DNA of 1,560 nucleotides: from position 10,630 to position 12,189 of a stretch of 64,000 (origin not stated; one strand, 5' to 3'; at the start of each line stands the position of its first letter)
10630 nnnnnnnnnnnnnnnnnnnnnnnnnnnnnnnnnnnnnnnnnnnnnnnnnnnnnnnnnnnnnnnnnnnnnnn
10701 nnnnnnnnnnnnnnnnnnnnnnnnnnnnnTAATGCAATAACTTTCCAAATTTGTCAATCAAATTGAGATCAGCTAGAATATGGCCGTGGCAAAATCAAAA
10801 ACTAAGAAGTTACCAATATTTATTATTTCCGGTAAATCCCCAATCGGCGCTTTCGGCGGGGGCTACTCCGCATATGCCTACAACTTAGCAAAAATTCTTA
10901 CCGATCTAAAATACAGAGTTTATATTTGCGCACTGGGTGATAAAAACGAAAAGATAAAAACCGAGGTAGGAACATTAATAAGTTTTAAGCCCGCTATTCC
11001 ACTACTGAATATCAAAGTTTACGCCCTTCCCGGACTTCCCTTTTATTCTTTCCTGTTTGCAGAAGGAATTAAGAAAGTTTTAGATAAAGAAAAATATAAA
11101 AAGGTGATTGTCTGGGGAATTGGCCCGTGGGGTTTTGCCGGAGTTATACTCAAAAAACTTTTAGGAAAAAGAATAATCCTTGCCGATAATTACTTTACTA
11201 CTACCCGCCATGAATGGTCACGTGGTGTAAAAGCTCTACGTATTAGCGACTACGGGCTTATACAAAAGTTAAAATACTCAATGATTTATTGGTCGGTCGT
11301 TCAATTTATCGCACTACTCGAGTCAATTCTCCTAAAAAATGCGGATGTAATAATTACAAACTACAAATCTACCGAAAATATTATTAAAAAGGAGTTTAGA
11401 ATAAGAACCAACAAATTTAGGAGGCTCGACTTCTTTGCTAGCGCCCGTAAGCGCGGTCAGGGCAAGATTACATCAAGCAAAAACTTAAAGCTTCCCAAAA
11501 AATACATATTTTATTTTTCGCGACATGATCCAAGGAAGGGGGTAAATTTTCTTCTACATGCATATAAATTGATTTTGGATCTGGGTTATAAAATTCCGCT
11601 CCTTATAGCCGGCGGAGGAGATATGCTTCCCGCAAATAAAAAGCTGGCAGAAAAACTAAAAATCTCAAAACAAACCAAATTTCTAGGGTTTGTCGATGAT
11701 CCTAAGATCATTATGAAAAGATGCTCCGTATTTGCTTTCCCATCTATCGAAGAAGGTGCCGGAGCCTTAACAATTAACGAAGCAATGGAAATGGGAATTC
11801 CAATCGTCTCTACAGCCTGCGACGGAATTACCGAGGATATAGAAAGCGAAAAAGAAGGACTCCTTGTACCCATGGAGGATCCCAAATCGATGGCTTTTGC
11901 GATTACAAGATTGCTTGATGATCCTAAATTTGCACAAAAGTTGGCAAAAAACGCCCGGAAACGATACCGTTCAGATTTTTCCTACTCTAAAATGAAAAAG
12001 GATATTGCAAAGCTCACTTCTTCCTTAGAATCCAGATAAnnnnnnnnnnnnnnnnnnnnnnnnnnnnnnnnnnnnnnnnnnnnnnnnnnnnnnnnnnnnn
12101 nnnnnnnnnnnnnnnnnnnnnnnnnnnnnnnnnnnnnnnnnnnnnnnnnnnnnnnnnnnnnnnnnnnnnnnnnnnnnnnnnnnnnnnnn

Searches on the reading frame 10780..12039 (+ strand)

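Call 11: search_protein_families(library=pfam, proteins=[window:10780-12039:+], max_evalue=0.001)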
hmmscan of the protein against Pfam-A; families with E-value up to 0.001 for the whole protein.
window:10780-12039:+ (419 aa): 5 families
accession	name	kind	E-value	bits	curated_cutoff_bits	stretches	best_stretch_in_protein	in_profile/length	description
PF00534.26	Glycos_transf_1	-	1.2e-35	123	26.4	1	233-395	8-172/172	Glycosyl transferases group 1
PF13692.12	Glyco_trans_1_4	-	1.1e-29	103.9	27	1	241-381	2-142/142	Glycosyl transferases group 1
PF13439.12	Glyco_transf_4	-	1.3e-09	38.8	28.5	1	27-212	2-158/170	Glycosyltransferase Family 4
PF20706.3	GT4-conflict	-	1.2e-05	25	26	1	242-403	199-379/385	Family 4 Glycosyltransferase in conflict systems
PF13524.12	Glyco_trans_1_2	-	8.3e-05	23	25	1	334-404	69-137/144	Glycosyl transferase-like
